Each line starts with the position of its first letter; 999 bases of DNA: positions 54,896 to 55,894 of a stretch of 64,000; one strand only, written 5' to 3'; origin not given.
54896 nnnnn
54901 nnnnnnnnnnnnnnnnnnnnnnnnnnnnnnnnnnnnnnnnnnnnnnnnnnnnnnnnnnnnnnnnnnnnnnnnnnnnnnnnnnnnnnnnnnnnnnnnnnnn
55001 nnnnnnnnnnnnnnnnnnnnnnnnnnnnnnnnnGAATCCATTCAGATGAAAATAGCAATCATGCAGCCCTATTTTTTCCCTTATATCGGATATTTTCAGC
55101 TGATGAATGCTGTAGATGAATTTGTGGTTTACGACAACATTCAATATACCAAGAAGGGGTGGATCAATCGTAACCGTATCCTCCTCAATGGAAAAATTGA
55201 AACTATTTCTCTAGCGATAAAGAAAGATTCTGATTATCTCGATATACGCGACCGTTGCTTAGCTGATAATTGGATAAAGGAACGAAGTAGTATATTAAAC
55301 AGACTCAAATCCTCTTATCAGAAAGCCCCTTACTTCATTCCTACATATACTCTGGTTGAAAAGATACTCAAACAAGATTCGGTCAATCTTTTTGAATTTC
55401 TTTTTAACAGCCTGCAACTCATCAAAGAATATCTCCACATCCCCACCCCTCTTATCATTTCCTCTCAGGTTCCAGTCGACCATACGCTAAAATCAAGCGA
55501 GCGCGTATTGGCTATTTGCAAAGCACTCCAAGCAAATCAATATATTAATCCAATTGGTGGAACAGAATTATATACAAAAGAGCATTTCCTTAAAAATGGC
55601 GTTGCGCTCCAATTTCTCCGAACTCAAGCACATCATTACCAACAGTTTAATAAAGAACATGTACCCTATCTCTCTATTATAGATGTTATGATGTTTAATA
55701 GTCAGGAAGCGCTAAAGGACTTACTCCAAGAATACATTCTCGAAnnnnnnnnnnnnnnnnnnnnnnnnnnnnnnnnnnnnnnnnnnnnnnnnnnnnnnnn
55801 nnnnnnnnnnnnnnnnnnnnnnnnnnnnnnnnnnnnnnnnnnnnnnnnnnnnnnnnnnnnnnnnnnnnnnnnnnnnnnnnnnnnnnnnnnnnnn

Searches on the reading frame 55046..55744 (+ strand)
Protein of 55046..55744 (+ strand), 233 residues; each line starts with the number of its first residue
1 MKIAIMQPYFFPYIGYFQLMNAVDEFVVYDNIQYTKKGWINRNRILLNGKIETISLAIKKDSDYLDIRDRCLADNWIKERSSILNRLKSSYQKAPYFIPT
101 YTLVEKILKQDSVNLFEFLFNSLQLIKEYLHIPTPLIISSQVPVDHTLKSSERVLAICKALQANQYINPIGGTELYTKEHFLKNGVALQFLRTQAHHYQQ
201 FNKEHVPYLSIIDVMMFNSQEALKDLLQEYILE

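Call 9: search_protein_families(library=pfam, proteins=[window:55046-55744:+], max_evalue=0.001)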
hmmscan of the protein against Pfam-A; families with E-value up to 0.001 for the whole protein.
window:55046-55744:+ (233 aa): 1 family
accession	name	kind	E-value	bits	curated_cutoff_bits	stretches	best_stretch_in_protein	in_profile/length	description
PF08889.16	WbqC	-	8.8e-69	232.1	21.3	1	7-224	1-217/218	WbqC-like protein family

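Call 33: search_protein_families(library=ncbifam, proteins=[window:55046-55744:+], max_evalue=0.00001)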
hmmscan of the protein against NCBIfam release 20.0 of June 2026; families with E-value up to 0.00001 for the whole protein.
window:55046-55744:+ (233 aa): 0 families

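Call 40: find_homologous_proteins(query=window:55046-55744:+)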
Query window:55046-55744:+ (233 aa): 8000 proteins with E <= 0.001 among 8000 candidates; the best 120 are listed.
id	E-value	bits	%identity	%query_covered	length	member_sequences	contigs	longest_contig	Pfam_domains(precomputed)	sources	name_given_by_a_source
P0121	1.8e-147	507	100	98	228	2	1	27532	PF08889.17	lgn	-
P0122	6.3e-95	335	62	100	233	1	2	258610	PF08889.17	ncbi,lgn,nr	ncbi:MAG: WbqC family protein [Candidatus Rickettsiella isopodorum]|nr:WbqC family protein [Candidat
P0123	2.2e-92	327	61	100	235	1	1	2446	PF08889.17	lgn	-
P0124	4.0e-92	326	63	100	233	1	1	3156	PF08889.17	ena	-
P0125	1.6e-91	324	64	97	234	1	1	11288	PF08889.17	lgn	-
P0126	2.3e-91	324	62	96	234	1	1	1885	PF08889.17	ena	-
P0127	2.4e-91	324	61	100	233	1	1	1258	PF08889.17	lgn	-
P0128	2.6e-91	324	61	100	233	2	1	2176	PF08889.17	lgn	-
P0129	8.1e-91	322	63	97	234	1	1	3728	PF08889.17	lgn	-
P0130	9.0e-91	322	60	100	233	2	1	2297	PF08889.17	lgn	-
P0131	9.3e-91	322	60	100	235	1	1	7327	PF08889.17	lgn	-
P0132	1.1e-90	321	59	99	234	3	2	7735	PF08889.17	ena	-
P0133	1.4e-90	321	61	97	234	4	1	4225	PF08889.17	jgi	jgi:hypothetical protein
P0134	1.8e-90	321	61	99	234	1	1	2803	PF08889.17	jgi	jgi:hypothetical protein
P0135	2.0e-90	321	61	99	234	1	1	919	PF08889.17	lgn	-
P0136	2.0e-90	321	60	98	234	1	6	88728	PF08889.17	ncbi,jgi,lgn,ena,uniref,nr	ncbi:MAG: hypothetical protein COY66_00270 [Candidatus Kerfeldbacteria bacterium CG_4_10_14_0_8_um_f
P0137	2.4e-90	320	62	98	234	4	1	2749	PF08889.17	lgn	-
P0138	4.3e-90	320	59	100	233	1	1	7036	PF08889.17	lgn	-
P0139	5.4e-90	319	61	100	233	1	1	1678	PF08889.17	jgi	jgi:hypothetical protein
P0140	1.3e-89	318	60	100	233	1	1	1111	PF08889.17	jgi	jgi:hypothetical protein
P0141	1.4e-89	318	61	97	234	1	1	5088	PF08889.17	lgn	-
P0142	1.5e-89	318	63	99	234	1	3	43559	PF08889.17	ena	-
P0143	1.8e-89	318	59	100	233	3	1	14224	PF08889.17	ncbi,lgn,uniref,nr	ncbi:MAG: hypothetical protein COT24_02795 [Candidatus Kerfeldbacteria bacterium CG08_land_8_20_14_0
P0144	3.1e-89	317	59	100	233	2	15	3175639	PF08889.17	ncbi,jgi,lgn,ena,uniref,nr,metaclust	ncbi:WbqC family protein [Syntrophorhabdus aromaticivorans]|uniref:WbqC family protein n=1 Tax=Syntr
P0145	3.7e-89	317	61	100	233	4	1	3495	PF08889.17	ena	-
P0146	4.8e-89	316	59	98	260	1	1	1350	PF08889.17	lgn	-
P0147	6.4e-89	316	60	100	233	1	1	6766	PF08889.17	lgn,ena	-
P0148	8.1e-89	315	59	100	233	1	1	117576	PF08889.17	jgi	jgi:hypothetical protein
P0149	1.0e-88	315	59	100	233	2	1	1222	PF08889.17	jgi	jgi:rhodanese-related sulfurtransferase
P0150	1.1e-88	315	61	98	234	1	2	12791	PF08889.17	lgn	-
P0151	1.1e-88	315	62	97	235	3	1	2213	PF08889.17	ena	-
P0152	1.3e-88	315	58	100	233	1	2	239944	PF08889.17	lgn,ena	-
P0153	1.3e-88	315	61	98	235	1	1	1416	PF08889.17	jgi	-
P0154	1.9e-88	314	59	99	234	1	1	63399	PF08889.17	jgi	jgi:hypothetical protein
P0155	2.0e-88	314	60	100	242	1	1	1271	PF08889.17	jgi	jgi:hypothetical protein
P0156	2.2e-88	314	60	99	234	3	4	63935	PF08889.17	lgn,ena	-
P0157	2.4e-88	314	60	100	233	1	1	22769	PF08889.17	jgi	jgi:hypothetical protein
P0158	2.5e-88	314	61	100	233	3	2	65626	PF08889.17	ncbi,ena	-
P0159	2.8e-88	314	62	100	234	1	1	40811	PF08889.17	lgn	-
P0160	3.0e-88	314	60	98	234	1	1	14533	PF08889.17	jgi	jgi:hypothetical protein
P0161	3.3e-88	313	60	100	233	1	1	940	PF08889.17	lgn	-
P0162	3.3e-88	313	61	99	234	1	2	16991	PF08889.17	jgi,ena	-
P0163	3.5e-88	313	60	98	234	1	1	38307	PF08889.17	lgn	-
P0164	3.8e-88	313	61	98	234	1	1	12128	PF08889.17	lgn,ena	-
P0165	3.8e-88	313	59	99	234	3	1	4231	PF08889.17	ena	-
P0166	4.3e-88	313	60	100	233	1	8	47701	PF08889.17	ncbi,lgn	-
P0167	4.3e-88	313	60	98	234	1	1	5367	PF08889.17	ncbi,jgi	jgi:hypothetical protein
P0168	4.4e-88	313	59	100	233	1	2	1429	PF08889.17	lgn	-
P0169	4.7e-88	313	61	99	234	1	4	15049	PF08889.17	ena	-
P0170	4.9e-88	313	60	98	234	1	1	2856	PF08889.17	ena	-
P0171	5.0e-88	313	59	97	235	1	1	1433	PF08889.17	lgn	-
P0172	6.3e-88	312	60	99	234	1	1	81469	PF08889.17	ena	-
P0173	6.7e-88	312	61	99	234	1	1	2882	PF08889.17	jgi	jgi:hypothetical protein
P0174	8.1e-88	312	59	97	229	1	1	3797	PF08889.17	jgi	jgi:hypothetical protein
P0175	8.2e-88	312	58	99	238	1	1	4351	PF08889.17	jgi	jgi:hypothetical protein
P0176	9.2e-88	312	59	100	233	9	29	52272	PF08889.17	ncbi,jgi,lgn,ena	-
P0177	9.4e-88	312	59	100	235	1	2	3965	PF08889.17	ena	-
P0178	9.8e-88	312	61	99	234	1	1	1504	PF08889.17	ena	-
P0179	1.2e-87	312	58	99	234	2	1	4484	PF08889.17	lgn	-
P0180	1.2e-87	312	61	98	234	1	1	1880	PF08889.17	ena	-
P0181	1.2e-87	312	61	99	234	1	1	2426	PF08889.17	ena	-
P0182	1.8e-87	311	59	99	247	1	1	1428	PF08889.17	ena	-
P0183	1.9e-87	311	59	98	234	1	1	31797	PF08889.17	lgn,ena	-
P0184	2.0e-87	311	59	98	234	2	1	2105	PF08889.17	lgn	-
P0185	2.0e-87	311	60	99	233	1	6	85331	PF08889.17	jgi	-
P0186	2.0e-87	311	60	98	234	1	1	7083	PF08889.17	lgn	-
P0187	2.2e-87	311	59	97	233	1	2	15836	PF08889.17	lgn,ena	-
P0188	2.4e-87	311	60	99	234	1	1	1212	PF08889.17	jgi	jgi:hypothetical protein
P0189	2.4e-87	311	61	98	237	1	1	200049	PF08889.17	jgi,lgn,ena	-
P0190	2.6e-87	310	61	98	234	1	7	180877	PF08889.17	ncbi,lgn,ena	-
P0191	2.6e-87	310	58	100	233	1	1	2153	PF08889.17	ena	-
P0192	2.7e-87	310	59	100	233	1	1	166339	PF08889.17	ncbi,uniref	ncbi:WbqC family protein [Luteolibacter soli]|uniref:WbqC family protein n=1 Tax=Luteolibacter soli 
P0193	2.8e-87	310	59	99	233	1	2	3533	PF08889.17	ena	-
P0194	2.9e-87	310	61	98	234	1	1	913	PF08889.17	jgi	-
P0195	2.9e-87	310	59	98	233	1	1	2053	PF08889.17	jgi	jgi:hypothetical protein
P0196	3.1e-87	310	58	100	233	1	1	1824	PF08889.17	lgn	-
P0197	3.3e-87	310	59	100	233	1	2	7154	PF08889.17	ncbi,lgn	-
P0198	3.6e-87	310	58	100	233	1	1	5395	PF08889.17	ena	-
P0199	3.8e-87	310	58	100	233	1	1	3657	PF08889.17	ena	-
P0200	3.9e-87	310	60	98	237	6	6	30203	PF08889.17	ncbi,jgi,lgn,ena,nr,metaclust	ncbi:MAG TPA: WbqC family protein [Ferruginibacter sp.]|nr:WbqC family protein [Ferruginibacter sp.]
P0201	3.9e-87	310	61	98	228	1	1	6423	PF08889.17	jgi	jgi:hypothetical protein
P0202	4.0e-87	310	60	97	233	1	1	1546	PF08889.17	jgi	jgi:hypothetical protein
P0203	4.2e-87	310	60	97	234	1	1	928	PF08889.17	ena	-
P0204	4.3e-87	310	60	97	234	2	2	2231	PF08889.17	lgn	-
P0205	4.4e-87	310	60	100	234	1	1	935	PF08889.17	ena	-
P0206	4.4e-87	310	57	100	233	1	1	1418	PF08889.17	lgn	-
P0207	4.5e-87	310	62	100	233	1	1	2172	PF08889.17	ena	-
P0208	4.7e-87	310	60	100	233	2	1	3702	PF08889.17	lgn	-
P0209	4.8e-87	310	60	98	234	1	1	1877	PF08889.17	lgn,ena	-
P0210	4.8e-87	310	60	99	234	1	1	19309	PF08889.17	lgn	-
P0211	5.2e-87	309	59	100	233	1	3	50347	PF08889.17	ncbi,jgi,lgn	-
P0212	5.3e-87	309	60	99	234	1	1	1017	PF08889.17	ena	-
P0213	5.6e-87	309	60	99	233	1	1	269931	PF08889.17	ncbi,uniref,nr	ncbi:WbqC family protein [Mucilaginibacter flavidus]|uniref:WbqC family protein n=1 Tax=Mucilaginiba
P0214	5.6e-87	309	60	98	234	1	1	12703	PF08889.17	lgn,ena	-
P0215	5.7e-87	309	60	99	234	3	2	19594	PF08889.17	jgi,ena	-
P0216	5.9e-87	309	58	100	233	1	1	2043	PF08889.17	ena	-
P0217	6.4e-87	309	61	98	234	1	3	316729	PF08889.17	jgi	jgi:hypothetical protein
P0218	6.4e-87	309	60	98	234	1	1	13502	PF08889.17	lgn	-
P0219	6.4e-87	309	59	100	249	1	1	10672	PF08889.17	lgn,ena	-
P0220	7.0e-87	309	60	99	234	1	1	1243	PF08889.17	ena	-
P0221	7.3e-87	309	60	99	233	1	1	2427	PF08889.17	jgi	jgi:hypothetical protein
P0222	7.6e-87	309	59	97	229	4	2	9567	PF08889.17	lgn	-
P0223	8.1e-87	309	60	100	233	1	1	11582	PF08889.17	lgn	-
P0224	8.1e-87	309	58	100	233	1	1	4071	PF08889.17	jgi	jgi:hypothetical protein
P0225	8.8e-87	309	62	97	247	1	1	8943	PF08889.17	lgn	-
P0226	8.9e-87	309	62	98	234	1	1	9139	PF08889.17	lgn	-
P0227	9.2e-87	309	62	96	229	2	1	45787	PF08889.17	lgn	-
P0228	9.3e-87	309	60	98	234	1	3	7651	PF08889.17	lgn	-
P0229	9.3e-87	309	59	100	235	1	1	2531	PF08889.17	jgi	-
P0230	9.5e-87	309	60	100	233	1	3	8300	PF08889.17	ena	-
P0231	9.8e-87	309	60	97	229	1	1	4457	PF08889.17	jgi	-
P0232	9.9e-87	309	60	99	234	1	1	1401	PF08889.17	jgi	jgi:hypothetical protein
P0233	1.0e-86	309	59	97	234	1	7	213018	PF08889.17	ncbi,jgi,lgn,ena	jgi:hypothetical protein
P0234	1.1e-86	308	59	98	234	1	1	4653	PF08889.17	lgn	-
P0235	1.1e-86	308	59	99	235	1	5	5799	PF08889.17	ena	-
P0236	1.1e-86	308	60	100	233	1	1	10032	PF08889.17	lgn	-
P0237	1.3e-86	308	59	100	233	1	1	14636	PF08889.17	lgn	-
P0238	1.3e-86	308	58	100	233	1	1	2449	PF08889.17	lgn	-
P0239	1.4e-86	308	58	100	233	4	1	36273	PF08889.17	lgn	-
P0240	1.4e-86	308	60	99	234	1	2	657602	PF08889.17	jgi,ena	jgi:hypothetical protein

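Call 47: predict_structure(alignment_id=A3)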
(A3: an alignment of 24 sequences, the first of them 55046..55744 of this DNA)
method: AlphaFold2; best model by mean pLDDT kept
length: 233 residues; sequences in the alignment: 24
mean_pLDDT: 90.8   pTM: 0.89
mean pLDDT of the five models: 90.8, 90.3, 89.1, 88.4, 88.3
residues with pLDDT >= 90: 176; 70-90: 42; 50-70: 15; < 50: 0
segments of 3 or more residues with pLDDT < 50: none
pLDDT, mean of each block of 10 residues (from residue 1): 96 94 98 79 83 89 86 92 94 94 97 95 98 98 92 96 96 86 97 77 69 92 92 92
secondary structure, 60 per line:
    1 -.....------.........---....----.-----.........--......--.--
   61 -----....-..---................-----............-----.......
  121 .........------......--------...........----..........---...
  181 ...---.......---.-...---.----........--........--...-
elements in order: E2-6 H14-21 E25-28 E42-47 E50-55 H76-91 H97-108 H115-129 E136-138 H150-160 E165-169 H170-174 H178-183 E187-193 H211-217 H220-227 E230-232
